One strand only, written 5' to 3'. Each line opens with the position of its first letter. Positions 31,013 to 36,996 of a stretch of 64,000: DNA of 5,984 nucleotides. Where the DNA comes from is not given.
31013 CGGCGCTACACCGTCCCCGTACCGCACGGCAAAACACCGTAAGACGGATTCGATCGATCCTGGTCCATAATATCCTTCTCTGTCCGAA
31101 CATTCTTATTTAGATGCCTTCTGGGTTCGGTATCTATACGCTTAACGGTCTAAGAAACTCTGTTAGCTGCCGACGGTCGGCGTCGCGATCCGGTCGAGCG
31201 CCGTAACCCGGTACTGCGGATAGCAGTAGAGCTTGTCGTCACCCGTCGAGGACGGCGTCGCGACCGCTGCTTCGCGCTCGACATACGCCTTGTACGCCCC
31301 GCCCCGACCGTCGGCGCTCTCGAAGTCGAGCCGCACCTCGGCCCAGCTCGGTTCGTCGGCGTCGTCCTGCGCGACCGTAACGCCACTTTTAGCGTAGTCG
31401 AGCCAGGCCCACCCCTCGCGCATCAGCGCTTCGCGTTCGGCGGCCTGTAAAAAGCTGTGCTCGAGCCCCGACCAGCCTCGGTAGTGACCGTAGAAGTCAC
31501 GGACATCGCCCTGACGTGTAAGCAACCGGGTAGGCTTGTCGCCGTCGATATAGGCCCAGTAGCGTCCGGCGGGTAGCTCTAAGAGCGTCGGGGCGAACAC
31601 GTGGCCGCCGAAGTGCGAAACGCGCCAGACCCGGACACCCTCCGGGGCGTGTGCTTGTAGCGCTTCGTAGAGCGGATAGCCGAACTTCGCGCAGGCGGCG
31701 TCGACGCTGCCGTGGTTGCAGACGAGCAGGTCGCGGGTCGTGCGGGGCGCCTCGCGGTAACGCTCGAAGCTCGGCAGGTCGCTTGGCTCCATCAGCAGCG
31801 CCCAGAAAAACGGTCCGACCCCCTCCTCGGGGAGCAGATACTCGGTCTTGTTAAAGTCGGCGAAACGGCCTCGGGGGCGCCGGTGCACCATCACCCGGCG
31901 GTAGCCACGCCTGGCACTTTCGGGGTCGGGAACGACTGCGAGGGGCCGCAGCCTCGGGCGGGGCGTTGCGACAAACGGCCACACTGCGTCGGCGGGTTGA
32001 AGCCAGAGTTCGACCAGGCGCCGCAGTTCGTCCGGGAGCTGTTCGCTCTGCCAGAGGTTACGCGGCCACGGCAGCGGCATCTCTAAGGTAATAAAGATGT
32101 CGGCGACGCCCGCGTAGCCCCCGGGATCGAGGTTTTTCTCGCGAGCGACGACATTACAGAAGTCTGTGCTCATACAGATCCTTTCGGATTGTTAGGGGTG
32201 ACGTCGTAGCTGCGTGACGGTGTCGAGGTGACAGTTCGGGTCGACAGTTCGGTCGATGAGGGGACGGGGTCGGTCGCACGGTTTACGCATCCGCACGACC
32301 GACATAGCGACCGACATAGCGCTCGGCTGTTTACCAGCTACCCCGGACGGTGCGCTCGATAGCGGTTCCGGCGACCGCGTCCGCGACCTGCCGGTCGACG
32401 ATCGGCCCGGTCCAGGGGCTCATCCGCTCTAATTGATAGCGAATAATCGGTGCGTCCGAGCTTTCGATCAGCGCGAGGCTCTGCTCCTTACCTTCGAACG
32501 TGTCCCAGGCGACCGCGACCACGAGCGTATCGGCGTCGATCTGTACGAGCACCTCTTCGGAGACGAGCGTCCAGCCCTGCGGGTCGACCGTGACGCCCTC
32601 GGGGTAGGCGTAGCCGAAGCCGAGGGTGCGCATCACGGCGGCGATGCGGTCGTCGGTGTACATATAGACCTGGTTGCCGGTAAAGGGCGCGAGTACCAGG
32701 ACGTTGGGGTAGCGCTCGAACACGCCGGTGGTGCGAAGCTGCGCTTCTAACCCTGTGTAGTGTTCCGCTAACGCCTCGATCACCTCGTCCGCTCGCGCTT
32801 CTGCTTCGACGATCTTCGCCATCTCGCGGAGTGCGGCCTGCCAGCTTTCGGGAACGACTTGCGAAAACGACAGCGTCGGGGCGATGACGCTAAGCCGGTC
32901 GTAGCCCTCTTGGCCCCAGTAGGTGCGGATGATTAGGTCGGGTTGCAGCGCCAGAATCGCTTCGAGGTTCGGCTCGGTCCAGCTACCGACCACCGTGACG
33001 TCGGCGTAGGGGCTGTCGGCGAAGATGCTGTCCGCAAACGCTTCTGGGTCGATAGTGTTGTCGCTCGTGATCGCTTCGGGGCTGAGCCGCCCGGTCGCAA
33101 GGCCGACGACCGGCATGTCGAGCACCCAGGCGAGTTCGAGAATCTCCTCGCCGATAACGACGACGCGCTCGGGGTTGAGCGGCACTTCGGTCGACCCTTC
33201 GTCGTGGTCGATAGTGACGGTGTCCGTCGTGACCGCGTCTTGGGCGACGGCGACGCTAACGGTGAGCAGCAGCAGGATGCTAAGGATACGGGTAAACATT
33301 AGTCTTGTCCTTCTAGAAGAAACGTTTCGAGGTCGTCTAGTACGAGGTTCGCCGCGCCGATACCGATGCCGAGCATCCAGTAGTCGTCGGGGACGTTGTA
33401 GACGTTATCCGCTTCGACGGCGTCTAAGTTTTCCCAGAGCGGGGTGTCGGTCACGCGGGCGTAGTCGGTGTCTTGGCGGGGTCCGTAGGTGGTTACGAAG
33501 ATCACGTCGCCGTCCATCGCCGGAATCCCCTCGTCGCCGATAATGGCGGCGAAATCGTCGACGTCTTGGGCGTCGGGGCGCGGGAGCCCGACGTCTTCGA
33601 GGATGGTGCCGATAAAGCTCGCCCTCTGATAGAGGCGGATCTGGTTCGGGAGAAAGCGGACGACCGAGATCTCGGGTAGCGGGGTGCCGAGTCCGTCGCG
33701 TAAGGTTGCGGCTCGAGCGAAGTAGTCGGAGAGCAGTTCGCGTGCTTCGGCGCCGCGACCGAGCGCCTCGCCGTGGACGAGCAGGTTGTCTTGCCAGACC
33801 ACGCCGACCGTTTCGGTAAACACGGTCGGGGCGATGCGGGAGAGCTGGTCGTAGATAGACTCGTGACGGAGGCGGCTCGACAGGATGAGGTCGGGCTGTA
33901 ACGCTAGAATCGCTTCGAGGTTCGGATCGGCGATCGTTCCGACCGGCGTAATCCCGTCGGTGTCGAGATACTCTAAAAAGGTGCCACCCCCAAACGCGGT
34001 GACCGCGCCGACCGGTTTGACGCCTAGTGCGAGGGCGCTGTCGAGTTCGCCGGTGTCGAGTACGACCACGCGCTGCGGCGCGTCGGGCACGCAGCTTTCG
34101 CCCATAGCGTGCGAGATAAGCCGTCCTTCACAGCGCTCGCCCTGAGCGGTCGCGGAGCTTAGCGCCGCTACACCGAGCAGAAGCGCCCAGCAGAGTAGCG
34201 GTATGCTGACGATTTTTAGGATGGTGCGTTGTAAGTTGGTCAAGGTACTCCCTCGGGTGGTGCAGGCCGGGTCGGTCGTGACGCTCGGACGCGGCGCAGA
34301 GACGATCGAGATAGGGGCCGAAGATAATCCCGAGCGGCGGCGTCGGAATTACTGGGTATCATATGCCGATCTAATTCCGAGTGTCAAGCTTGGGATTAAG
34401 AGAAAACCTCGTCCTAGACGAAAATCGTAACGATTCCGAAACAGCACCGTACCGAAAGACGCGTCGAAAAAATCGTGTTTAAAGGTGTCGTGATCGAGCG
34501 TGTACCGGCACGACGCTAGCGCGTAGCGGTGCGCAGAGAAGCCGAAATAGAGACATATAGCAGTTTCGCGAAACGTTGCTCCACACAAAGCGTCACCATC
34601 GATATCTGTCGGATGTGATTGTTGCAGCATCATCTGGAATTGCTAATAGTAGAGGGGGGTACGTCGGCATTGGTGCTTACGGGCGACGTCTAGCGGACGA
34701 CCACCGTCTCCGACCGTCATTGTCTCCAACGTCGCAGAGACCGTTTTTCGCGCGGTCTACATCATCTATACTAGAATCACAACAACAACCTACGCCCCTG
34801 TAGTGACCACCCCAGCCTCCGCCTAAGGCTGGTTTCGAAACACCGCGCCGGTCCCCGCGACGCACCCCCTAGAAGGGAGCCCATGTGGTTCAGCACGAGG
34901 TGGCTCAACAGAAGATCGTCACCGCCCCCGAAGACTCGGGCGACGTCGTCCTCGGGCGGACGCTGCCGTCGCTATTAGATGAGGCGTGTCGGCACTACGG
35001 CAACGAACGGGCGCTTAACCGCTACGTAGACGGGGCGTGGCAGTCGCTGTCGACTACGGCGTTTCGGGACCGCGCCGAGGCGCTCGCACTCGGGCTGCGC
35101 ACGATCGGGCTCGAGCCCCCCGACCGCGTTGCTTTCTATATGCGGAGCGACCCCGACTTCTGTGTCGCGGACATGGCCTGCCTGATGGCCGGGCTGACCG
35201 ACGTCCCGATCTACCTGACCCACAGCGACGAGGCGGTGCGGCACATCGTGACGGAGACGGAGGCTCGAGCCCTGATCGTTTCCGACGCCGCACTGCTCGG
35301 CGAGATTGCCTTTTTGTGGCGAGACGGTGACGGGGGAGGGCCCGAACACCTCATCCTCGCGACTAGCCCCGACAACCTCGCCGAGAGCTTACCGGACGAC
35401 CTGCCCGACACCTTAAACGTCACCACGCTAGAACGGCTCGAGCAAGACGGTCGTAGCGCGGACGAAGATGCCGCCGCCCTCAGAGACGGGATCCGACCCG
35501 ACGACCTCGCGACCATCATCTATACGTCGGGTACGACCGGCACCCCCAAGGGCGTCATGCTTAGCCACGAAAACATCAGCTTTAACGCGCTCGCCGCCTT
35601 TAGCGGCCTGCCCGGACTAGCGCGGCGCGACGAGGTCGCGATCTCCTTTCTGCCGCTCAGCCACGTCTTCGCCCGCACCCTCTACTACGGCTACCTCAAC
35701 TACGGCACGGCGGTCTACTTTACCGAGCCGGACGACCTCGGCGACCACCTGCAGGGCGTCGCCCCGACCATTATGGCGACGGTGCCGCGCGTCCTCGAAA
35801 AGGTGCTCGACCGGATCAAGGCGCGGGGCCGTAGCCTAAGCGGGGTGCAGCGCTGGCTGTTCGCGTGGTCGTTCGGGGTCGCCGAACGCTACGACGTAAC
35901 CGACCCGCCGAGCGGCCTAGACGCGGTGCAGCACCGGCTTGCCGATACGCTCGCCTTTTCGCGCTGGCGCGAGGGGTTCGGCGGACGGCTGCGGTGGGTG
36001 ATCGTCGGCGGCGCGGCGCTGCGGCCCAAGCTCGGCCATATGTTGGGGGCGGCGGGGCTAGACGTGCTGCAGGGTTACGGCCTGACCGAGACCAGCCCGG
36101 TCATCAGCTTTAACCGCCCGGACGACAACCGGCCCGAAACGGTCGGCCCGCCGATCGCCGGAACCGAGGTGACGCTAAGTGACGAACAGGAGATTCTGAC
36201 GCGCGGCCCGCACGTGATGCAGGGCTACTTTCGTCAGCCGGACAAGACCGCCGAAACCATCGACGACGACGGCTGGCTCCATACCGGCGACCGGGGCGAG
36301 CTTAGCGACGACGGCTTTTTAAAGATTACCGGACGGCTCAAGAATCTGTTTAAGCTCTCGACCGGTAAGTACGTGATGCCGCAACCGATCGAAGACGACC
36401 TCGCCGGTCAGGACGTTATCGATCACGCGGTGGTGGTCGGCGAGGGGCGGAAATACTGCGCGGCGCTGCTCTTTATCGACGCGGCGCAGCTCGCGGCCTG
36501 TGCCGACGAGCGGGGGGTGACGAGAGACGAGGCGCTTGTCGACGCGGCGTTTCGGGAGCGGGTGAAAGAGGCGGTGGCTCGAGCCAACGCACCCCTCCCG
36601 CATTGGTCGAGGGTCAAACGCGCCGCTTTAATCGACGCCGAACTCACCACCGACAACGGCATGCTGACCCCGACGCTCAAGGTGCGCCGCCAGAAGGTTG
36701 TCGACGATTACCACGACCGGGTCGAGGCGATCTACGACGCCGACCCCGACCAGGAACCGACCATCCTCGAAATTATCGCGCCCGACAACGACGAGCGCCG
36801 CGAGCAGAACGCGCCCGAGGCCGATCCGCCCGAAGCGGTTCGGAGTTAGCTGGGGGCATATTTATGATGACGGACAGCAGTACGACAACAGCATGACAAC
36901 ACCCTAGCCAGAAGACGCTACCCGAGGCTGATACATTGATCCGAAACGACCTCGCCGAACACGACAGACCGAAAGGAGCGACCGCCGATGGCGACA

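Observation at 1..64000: Hyper-abundant palindrome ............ (core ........) sits in-frame as '(G/R)-L-E-P' in dozens of unrelated genes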

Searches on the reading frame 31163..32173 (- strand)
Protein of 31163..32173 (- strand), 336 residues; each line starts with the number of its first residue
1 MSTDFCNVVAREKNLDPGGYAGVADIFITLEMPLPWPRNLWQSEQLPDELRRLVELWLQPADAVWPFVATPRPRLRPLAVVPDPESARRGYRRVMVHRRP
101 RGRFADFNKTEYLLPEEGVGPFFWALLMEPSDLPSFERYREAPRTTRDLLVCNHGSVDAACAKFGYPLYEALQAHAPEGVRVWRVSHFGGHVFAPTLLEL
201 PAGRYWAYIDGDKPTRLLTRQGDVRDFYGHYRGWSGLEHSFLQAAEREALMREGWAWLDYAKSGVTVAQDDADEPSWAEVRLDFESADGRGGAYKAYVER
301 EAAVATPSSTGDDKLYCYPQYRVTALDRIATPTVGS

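Call 48: search_protein_families(library=pfam, proteins=[window:31163-32173:-], max_evalue=0.0001)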
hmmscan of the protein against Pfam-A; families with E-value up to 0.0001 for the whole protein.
window:31163-32173:- (336 aa): 1 family
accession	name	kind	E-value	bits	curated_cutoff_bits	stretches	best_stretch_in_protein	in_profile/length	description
PF06999.17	Suc_Fer-like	-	1.4e-22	81.2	34.9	1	25-223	9-180/191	Sucrase/ferredoxin-like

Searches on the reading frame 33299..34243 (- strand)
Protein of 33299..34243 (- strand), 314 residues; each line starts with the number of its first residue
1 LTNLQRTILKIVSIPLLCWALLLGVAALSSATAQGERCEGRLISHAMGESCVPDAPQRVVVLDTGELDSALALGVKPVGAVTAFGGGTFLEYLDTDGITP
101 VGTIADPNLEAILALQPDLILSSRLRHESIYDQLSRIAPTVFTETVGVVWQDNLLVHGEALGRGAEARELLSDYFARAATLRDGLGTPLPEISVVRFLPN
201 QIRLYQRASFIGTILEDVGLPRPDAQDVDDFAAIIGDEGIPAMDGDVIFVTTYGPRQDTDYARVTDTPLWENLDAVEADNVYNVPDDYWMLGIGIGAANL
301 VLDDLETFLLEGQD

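Call 48: search_protein_families(library=pfam, proteins=[window:33299-34243:-], max_evalue=0.0001)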
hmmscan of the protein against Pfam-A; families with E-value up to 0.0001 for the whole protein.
window:33299-34243:- (314 aa): 1 family
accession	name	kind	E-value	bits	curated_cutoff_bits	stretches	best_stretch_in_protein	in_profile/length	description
PF01497.23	Peripla_BP_2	-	5.4e-27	95.2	27.5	1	59-287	1-234/235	Periplasmic binding protein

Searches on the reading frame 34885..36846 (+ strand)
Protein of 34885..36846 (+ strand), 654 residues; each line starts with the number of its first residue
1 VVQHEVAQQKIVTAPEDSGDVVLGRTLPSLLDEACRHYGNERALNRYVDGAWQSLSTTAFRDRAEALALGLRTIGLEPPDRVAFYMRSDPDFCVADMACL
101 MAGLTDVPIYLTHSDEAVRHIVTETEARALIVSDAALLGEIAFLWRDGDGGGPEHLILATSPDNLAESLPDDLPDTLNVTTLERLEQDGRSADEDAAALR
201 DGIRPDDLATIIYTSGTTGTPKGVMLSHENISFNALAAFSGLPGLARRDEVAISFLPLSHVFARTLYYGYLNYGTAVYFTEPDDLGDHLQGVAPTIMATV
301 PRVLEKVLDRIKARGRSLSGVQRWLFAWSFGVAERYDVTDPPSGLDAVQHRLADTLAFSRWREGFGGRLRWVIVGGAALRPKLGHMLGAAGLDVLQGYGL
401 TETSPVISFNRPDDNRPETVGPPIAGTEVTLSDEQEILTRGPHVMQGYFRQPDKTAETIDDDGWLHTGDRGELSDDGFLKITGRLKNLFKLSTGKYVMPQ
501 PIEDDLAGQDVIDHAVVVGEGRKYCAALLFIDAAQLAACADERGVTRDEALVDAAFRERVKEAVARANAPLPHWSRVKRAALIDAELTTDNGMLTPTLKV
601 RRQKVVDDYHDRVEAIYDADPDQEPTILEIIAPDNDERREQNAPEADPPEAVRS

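Call 28: find_related_loci(query=window:34885-36846:+, collection=metagenome_contigs, flank=10000)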
Query window:34885-36846:+ (654 aa) in metagenome_contigs; peptide patterns used: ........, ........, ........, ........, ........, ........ (x = any residue, [..] = any of these).
266 stretches matched a pattern; 126 encode a relative of the query (tblastn E <= 1e-3); the best 80 are kept; 80 distinct loci.
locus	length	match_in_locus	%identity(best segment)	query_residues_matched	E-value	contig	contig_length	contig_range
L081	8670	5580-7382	46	23-618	1e-169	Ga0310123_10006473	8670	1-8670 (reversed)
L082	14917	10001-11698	37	41-617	6e-120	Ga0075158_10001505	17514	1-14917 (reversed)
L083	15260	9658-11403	35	36-618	9e-96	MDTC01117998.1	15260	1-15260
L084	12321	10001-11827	34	3-618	3e-93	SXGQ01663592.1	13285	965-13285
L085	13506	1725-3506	32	26-617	1e-76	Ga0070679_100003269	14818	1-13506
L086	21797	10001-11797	30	16-617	6e-73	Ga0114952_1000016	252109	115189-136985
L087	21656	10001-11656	33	60-617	2e-72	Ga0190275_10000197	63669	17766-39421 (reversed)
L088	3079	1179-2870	32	50-617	2e-73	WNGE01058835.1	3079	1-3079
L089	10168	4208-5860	33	41-621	3e-70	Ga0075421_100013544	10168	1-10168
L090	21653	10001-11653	33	41-621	4e-70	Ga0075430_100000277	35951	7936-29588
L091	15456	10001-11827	29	16-626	2e-69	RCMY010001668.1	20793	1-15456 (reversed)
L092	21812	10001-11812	30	12-617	3e-70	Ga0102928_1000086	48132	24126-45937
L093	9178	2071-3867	27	24-617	1e-67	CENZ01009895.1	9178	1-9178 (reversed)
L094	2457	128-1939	30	12-617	2e-69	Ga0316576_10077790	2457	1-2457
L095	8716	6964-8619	32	52-617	3e-67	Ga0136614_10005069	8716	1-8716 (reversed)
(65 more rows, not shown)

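Call 38: find_homologous_proteins(query=window:34885-36846:+, max_evalue=1e-150)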
Query window:34885-36846:+ (654 aa): 831 proteins with E <= 1e-150 among 8000 candidates; the best 120 are listed.
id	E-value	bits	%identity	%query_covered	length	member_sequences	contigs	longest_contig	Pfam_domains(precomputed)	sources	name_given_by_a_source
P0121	0.0e+0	1485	100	100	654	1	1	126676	PF00501.35,PF23562.3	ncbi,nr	ncbi:MAG: long-chain fatty acid--CoA ligase [Trueperaceae bacterium]|nr:long-chain fatty acid--CoA l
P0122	2.4e-250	851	63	95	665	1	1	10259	PF00501.35,PF23562.3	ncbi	-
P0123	9.2e-214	730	57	93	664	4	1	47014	PF00501.35,PF23562.3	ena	-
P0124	3.5e-212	724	56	94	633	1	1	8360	PF00501.35,PF23562.3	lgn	-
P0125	5.1e-212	724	56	95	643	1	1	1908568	PF00501.35,PF23562.3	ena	-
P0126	2.8e-211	722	55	95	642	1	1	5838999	PF00501.35,PF23562.3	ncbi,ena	-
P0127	6.3e-211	720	56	93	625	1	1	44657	PF00501.35,PF23562.3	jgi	jgi:long-chain acyl-CoA synthetase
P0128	7.4e-211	720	55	93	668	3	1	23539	PF00501.35,PF23562.3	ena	-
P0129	1.2e-210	719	56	95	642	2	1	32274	PF00501.35,PF23562.3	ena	-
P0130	1.2e-210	719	54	98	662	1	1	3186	PF00501.35,PF23562.3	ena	-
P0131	2.7e-210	718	54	93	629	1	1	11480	PF00501.35,PF23562.3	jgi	jgi:long-chain acyl-CoA synthetase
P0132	3.5e-210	718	55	95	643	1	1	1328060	PF00501.35,PF23562.3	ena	-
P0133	1.3e-209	716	55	93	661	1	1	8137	PF00501.35,PF23562.3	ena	-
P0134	6.1e-208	710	55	94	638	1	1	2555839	PF00501.35,PF23562.3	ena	-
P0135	3.1e-207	708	55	95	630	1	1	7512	PF00501.35,PF23562.3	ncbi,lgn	-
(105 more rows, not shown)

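Call 39: find_encoding_contigs(protein=P0122, flank=10000, max_places=2)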
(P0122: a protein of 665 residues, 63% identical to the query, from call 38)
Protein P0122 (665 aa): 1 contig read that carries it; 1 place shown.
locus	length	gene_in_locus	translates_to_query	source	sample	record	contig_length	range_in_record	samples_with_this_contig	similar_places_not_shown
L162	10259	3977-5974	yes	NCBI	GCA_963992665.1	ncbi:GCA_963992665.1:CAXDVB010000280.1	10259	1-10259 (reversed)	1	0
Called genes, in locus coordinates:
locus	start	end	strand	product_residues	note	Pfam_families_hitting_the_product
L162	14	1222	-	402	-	PF13506:Glyco_transf_21, PF00535:Glycos_transf_2, PF13641:Glyco_tranf_2_3, PF13632:Glyco_trans_2_3 (weak)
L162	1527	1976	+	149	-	PF19937:GldC-like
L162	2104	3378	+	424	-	-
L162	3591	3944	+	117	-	PF07883:Cupin_2 (weak)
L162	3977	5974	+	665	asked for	PF00501:AMP-binding, PF23562:AMP-binding_C_3 (weak)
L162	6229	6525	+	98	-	-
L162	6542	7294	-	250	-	PF23023:Anti-Pycsar_Apyc1, PF00753:Lactamase_B, PF12706:Lactamase_B_2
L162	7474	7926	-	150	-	PF02517:Rce1-like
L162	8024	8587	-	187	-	-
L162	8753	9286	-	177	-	PF11303:DUF3105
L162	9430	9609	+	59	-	-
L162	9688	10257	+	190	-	?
